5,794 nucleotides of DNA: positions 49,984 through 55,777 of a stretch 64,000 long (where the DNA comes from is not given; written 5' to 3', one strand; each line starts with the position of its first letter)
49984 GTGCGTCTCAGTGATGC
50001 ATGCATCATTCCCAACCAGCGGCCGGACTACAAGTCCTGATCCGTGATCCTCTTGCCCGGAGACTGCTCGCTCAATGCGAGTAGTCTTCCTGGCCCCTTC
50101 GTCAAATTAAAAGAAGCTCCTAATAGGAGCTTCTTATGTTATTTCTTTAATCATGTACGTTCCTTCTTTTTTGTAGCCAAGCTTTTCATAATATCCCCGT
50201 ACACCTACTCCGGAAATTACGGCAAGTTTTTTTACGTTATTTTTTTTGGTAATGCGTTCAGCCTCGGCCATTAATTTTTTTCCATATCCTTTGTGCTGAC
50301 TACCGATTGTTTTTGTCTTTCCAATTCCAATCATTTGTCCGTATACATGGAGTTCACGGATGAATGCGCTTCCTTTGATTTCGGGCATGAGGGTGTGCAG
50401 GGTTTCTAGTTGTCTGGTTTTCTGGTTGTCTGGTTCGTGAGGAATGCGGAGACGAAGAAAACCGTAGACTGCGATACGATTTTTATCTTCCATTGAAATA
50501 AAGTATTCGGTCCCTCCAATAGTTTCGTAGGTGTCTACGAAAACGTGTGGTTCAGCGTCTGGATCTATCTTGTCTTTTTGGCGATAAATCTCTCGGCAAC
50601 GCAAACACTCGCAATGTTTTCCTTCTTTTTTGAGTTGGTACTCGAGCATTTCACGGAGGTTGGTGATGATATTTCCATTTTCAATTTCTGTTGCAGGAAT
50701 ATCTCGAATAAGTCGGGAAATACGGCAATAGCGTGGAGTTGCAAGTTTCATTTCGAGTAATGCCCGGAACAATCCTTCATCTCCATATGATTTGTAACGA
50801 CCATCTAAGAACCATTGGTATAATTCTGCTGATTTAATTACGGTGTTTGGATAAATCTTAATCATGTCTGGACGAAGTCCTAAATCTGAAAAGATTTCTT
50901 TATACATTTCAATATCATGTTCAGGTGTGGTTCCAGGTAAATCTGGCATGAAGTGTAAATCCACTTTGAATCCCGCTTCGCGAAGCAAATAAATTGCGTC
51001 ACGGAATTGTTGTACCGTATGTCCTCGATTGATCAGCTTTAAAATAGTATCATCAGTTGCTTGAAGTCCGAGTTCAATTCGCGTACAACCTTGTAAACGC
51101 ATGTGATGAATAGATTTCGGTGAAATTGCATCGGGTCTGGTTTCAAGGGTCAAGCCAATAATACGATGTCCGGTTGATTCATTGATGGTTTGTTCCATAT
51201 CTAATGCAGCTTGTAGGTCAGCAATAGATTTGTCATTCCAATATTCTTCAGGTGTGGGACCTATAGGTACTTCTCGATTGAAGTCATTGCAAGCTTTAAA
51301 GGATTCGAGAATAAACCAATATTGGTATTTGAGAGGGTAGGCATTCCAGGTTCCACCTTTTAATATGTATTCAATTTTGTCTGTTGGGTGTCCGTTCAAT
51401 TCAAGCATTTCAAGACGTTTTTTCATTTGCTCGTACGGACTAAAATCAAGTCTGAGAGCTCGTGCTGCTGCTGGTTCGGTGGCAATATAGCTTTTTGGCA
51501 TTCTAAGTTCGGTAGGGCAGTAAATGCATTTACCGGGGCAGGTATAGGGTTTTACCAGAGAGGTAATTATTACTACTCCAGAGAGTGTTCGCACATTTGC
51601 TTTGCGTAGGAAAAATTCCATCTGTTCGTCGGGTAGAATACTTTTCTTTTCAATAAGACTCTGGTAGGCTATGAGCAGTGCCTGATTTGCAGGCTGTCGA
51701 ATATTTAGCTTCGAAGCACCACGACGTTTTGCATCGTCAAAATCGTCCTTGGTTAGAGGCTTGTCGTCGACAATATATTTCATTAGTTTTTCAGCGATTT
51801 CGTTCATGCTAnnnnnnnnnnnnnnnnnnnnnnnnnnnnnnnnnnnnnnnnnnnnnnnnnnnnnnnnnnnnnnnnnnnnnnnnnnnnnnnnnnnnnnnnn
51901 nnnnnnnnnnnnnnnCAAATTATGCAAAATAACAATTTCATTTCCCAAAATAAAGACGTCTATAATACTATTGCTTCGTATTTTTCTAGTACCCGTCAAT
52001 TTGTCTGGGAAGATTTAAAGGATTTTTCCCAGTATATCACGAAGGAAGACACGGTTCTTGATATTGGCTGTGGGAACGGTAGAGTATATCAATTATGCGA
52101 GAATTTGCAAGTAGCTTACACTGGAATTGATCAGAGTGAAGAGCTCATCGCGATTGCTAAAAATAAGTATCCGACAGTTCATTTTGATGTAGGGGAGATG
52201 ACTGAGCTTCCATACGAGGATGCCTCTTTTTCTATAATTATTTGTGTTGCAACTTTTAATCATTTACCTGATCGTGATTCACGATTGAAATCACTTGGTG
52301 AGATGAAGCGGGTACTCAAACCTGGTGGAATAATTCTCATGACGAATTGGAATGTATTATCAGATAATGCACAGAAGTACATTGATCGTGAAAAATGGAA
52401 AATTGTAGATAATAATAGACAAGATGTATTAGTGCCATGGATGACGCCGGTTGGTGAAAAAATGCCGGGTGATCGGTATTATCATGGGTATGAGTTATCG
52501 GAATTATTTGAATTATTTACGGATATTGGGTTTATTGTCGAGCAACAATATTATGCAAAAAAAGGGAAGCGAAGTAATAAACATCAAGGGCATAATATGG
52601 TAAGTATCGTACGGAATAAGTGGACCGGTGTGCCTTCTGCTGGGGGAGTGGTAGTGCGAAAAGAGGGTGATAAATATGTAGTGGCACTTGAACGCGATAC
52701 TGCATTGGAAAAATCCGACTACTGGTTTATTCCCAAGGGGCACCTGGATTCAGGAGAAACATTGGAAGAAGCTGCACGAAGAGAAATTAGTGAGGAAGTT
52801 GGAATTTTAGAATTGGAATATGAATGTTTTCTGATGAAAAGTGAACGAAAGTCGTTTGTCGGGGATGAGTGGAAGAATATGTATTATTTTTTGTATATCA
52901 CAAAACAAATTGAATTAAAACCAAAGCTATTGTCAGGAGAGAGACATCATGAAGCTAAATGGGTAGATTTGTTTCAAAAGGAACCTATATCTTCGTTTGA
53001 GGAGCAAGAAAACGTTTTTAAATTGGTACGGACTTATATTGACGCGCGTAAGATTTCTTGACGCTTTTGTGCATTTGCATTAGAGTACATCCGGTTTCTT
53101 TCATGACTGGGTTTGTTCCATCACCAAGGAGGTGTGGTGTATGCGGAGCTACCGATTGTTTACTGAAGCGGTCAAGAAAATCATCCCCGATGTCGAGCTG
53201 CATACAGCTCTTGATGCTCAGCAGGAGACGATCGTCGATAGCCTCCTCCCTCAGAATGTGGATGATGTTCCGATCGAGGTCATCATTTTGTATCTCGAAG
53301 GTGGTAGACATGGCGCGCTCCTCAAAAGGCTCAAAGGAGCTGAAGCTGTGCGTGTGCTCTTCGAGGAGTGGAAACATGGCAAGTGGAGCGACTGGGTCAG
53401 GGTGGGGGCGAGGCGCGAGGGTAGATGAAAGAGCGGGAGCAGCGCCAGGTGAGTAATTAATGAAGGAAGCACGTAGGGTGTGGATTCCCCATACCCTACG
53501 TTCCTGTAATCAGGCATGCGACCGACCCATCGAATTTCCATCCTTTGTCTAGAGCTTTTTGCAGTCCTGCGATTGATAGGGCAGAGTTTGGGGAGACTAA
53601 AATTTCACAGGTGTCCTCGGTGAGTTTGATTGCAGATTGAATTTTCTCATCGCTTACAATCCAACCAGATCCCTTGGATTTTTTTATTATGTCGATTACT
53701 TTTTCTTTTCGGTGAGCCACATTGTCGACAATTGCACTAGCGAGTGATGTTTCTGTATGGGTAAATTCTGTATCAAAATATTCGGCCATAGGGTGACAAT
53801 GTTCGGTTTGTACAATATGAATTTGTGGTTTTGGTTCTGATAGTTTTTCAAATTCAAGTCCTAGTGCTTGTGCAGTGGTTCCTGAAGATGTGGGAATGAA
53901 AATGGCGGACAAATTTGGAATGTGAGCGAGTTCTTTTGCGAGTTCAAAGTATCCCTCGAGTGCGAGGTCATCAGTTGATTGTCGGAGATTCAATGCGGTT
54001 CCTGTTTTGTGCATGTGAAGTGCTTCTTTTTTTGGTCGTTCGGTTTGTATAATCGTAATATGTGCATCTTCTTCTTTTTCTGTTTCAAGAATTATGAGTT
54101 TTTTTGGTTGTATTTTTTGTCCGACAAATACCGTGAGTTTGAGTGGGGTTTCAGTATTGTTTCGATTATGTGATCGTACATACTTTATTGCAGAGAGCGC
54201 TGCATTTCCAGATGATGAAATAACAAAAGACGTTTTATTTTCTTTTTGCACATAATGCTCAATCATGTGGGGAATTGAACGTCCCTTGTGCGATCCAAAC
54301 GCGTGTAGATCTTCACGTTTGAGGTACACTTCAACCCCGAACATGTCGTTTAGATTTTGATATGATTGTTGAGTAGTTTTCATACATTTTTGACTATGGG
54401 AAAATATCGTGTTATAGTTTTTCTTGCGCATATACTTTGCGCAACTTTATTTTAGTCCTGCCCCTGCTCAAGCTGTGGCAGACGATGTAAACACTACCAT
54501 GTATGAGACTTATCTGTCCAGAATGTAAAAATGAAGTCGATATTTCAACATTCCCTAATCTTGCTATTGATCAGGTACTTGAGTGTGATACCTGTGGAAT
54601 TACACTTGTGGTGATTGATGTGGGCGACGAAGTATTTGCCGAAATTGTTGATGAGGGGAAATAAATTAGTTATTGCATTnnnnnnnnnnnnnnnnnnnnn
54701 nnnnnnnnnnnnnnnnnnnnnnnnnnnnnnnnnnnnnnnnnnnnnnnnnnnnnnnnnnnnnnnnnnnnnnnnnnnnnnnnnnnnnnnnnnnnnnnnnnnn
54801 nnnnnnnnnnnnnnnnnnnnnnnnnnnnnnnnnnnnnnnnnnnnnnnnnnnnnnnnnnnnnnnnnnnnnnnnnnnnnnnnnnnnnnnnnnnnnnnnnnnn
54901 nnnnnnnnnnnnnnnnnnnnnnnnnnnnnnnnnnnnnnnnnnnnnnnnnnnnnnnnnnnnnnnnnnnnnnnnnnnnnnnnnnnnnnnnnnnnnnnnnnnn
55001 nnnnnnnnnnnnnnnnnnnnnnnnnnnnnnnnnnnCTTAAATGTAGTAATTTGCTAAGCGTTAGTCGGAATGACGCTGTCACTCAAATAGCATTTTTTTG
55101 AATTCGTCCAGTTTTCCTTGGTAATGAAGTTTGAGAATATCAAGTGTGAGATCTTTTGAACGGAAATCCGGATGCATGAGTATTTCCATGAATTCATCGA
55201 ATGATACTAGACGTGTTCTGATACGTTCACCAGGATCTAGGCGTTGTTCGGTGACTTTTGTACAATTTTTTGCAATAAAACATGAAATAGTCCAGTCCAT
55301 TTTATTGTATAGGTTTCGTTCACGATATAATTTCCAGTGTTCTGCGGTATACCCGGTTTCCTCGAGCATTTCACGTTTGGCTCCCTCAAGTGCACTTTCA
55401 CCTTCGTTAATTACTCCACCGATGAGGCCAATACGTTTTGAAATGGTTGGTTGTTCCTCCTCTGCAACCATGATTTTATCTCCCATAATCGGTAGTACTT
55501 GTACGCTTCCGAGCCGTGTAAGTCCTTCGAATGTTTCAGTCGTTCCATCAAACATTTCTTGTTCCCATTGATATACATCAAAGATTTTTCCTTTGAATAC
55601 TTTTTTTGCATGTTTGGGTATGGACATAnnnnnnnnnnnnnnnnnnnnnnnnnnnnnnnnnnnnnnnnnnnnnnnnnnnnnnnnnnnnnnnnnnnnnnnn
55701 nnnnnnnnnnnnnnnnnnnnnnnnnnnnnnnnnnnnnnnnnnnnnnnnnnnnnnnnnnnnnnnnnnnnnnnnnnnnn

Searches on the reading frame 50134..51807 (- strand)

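Call 7: search_protein_families(library=pfam, proteins=[window:50134-51807:-], max_evalue=0.00001)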
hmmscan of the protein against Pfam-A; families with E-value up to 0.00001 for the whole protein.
window:50134-51807:- (557 aa): 2 families
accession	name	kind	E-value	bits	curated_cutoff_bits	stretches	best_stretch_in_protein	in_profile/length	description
PF04055.27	Radical_SAM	-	8.1e-15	55.8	29.5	1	89-303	6-164/166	Radical SAM superfamily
PF16199.10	Radical_SAM_C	-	3.7e-13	49.8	31.9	1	313-393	1-84/85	Radical_SAM C-terminal domain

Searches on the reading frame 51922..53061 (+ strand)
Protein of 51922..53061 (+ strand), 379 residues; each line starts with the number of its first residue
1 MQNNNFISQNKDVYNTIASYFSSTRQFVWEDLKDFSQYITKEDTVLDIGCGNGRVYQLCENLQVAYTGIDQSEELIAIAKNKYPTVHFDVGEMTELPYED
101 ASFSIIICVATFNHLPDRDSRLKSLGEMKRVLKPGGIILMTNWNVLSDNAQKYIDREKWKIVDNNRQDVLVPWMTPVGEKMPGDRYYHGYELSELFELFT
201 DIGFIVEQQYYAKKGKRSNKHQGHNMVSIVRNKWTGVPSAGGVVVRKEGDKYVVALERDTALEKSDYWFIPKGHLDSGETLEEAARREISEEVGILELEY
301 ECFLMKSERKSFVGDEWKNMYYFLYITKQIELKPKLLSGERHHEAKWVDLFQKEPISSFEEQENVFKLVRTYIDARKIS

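Call 43: search_protein_families(library=pfam, proteins=[window:51922-53061:+], max_evalue=0.000001)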
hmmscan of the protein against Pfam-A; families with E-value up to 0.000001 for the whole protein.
window:51922-53061:+ (379 aa): 7 families
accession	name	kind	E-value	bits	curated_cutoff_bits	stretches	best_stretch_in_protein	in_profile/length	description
PF13847.12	Methyltransf_31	-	3.5e-22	79.1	27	1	40-158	2-127/145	Methyltransferase domain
PF08241.18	Methyltransf_11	-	1.3e-21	77.5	21.2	1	46-139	1-94/95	Methyltransferase domain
PF13649.12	Methyltransf_25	-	4.4e-21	75.8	27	1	45-136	1-97/97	Methyltransferase domain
PF00293.34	NUDIX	-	3.5e-16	59.9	21.1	1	240-350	6-115/134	NUDIX domain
PF13489.12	Methyltransf_23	-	1.1e-15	58.2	27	1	30-178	11-139/164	Methyltransferase domain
PF08242.18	Methyltransf_12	-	8.4e-15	55.7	30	1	46-138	1-98/98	Methyltransferase domain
PF01209.24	Ubie_methyltran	-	4.5e-08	33.2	20.1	1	7-140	16-151/233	ubiE/COQ5 methyltransferase family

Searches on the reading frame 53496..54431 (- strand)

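Call 7: search_protein_families(library=pfam, proteins=[window:53496-54431:-], max_evalue=0.00001)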
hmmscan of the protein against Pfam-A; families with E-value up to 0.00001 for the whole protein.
window:53496-54431:- (311 aa): 1 family
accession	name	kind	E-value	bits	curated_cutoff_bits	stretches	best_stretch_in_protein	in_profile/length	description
PF00291.31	PALP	-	2.8e-35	122.5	35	1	22-310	11-295/295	Pyridoxal-phosphate dependent enzyme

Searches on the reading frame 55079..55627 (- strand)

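Call 21: search_protein_families(library=ncbifam, proteins=[window:55079-55627:-], max_evalue=0.001)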
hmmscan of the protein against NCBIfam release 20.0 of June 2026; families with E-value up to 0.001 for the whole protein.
window:55079-55627:- (182 aa): 2 families
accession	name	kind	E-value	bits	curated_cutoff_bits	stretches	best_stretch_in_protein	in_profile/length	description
NF008736.0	PRK11762.1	equivalog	1.1e-13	51.1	169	1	6-156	12-166/186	ADP compounds hydrolase NudE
TIGR02705.1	nudix_YtkD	equivalog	0.00075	19.1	154.4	0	41-96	26-77/156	RNA deprotection pyrophosphohydrolase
